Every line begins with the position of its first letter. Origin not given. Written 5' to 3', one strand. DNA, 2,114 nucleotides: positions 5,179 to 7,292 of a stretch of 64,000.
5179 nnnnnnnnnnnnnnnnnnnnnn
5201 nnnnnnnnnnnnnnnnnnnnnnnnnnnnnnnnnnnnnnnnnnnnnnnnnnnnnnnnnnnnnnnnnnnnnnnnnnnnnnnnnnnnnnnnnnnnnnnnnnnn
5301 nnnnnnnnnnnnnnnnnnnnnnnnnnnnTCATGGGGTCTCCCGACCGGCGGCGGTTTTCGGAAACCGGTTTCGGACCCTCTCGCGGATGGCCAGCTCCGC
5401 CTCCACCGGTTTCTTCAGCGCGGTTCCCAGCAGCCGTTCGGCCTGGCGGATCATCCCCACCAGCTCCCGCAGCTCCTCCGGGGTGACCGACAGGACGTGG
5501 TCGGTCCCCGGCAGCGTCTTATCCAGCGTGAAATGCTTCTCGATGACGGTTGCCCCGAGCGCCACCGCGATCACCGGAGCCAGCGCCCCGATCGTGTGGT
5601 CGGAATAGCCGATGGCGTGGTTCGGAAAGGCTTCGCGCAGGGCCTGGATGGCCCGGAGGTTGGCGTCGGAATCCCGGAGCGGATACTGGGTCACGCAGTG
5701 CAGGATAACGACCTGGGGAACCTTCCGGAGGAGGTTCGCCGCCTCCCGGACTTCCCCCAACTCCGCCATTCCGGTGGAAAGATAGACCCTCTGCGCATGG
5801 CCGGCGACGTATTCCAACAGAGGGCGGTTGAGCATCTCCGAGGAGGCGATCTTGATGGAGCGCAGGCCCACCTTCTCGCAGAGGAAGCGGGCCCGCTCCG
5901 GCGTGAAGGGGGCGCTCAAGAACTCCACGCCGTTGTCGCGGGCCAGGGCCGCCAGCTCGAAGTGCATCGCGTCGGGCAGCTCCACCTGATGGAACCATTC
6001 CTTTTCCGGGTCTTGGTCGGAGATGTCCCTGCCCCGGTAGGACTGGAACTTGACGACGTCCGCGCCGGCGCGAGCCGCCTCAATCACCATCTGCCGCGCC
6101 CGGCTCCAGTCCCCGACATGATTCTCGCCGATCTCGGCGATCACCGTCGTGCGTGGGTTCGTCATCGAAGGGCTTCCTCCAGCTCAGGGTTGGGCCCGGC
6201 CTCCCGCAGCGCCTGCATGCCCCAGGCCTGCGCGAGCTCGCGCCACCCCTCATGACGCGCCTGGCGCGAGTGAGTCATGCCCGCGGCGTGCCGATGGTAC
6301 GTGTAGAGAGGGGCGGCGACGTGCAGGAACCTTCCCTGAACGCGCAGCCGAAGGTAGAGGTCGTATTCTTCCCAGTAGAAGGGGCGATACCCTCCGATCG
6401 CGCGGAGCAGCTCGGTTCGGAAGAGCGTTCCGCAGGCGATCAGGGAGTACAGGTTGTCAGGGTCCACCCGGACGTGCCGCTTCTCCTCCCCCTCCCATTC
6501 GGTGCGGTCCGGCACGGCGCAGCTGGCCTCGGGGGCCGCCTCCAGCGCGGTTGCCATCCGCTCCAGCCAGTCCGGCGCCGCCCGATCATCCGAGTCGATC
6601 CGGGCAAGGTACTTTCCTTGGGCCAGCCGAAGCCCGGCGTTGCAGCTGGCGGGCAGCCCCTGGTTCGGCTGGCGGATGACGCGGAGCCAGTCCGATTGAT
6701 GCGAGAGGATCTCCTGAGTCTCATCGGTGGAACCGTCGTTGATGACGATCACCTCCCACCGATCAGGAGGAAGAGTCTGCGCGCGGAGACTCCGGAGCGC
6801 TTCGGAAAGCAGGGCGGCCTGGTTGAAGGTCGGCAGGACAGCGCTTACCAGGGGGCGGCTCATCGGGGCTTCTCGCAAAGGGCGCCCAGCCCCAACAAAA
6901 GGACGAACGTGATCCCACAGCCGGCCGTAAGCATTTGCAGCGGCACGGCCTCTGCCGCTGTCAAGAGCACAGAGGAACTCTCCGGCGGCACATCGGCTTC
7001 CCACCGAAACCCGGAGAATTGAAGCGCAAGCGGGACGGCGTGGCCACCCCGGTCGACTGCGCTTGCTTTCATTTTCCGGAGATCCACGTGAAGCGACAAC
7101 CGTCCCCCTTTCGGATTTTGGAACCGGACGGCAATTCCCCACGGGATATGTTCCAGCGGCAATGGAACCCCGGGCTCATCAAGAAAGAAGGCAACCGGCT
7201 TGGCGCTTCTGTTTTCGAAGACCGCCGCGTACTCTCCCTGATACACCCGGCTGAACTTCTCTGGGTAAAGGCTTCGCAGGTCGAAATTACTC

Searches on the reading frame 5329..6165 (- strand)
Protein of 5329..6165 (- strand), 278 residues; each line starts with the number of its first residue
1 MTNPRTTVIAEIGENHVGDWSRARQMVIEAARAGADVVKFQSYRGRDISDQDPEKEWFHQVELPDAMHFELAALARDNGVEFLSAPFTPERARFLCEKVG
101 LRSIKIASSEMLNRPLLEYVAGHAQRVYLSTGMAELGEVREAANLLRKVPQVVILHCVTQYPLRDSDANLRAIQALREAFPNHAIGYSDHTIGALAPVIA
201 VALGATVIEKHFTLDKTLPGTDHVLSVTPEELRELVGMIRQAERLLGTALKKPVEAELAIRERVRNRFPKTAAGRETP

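Call 13: search_protein_families(library=pfam, proteins=[window:5329-6165:-], max_evalue=0.0001)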
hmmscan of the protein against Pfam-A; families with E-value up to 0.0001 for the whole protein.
window:5329-6165:- (278 aa): 1 family
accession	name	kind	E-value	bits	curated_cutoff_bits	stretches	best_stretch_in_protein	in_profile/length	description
PF03102.20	NeuB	-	3.3e-71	240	22.1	1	26-249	1-239/241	NeuB family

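Call 31: search_protein_families(library=ncbifam, proteins=[window:5329-6165:-], max_evalue=0.00001)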
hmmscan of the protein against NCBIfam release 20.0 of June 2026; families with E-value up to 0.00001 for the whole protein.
window:5329-6165:- (278 aa): 2 families
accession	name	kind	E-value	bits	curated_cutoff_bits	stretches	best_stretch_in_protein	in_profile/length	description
TIGR03569.1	NeuB_NnaB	equivalog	4.1e-80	269.3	399.65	1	7-266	2-278/329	N-acetylneuraminate synthase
TIGR03586.1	PseI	equivalog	5.3e-59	200.1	340.25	1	6-258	2-269/327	pseudaminic acid synthase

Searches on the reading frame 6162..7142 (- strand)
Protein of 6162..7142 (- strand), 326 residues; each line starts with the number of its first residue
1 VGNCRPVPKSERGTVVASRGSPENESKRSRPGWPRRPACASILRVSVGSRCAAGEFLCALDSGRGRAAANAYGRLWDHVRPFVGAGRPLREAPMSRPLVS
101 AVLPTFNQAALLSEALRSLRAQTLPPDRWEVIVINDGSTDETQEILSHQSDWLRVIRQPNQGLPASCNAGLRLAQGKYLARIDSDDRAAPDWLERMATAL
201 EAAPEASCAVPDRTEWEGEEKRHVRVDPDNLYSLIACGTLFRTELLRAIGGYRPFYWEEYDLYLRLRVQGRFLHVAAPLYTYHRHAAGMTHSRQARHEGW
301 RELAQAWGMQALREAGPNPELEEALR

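Call 13: search_protein_families(library=pfam, proteins=[window:6162-7142:-], max_evalue=0.0001)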
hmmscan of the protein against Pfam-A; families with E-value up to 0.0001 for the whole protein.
window:6162-7142:- (326 aa): 3 families
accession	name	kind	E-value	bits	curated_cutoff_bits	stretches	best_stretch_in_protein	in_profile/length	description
PF00535.33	Glycos_transf_2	-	1.4e-32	113.3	23.3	1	100-225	1-129/168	Glycosyl transferase family 2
PF10111.15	Glyco_tranf_2_2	-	2.8e-10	40.6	27.3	1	114-209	17-120/276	Glycosyltransferase like family 2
PF13641.12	Glyco_tranf_2_3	-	1.5e-07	32.1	27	1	99-204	3-114/230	Glycosyltransferase like family 2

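Call 31: search_protein_families(library=ncbifam, proteins=[window:6162-7142:-], max_evalue=0.00001)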
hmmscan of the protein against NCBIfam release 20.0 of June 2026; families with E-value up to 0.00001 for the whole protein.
window:6162-7142:- (326 aa): 15 families
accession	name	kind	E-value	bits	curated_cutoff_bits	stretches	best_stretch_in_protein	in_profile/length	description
NF041875.1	EPS_EpsD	equivalog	1.6e-24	86.9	370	1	99-203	1-107/325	exopolysaccharide biosynthesis glycosyltransferase EpsD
NF007482.0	PRK10073.1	equivalog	2e-20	73.1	423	1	95-198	4-108/334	glycosyltransferase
TIGR03965.1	mycofact_glyco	equivalog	1.1e-18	67.4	280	1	93-201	70-180/467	mycofactocin biosynthesis glycosyltransferase MftF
NF047683.1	TeichurnBiosyTuaG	equivalog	2.7e-17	63.2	400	1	95-198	4-109/252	teichuronic acid biosynthesis protein TuaG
TIGR04283.1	glyco_like_mftF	equivalog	5.4e-15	55.6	182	1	99-202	1-98/221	TIGR04283 family arsenosugar biosynthesis glycosyltransferase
TIGR03937.1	PgaC_IcaA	equivalog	6.1e-15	55.1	422.3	1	95-205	43-155/407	poly-beta-1,6-N-acetyl-D-glucosamine synthase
NF053739.1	GlytfEpsEBac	equivalog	1.4e-14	53.7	450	1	97-270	1-189/265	glycosyltransferase EpsE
NF038302.1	EPS_HpsE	equivalog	1.1e-12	47.6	300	1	100-207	4-118/307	hormogonium polysaccharide biosynthesis glycosyltransferase HpsE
NF041394.1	GtaseAglG_Halo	equivalog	1.3e-10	41.1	440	1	100-237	4-141/304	glucosyl-dolichyl phosphate glucuronosyltransferase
TIGR03111.1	glyc2_xrt_Gpos1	hypoth_equivalog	1.5e-10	40.5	363.95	1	94-208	46-164/439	TIGR03111 family XrtG-associated glycosyltransferase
NF007453.0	PRK10018.1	equivalog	3.8e-08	33.3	382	1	95-193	4-104/280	colanic acid biosynthesis glycosyltransferase WcaA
TIGR04017.1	WcaA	equivalog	7.2e-08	32.4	495.75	1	95-193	3-103/279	colanic acid biosynthesis glycosyltransferase WcaA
NF050050.1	ProtGlycPglI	equivalog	8.4e-08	31.9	500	1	97-194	2-102/306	GalNAc(5)-diNAcBac-PP-undecaprenol beta-1,3-glucosyltransferase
NF038299.1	EPS_HpsN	equivalog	6.2e-07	28.7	425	1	97-207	1-113/317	hormogonium polysaccharide biosynthesis glycosyltransferase HpsN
TIGR03469.1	HpnB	hypoth_equivalog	4e-06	26.1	379.25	1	73-147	20-93/386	hopene-associated glycosyltransferase HpnB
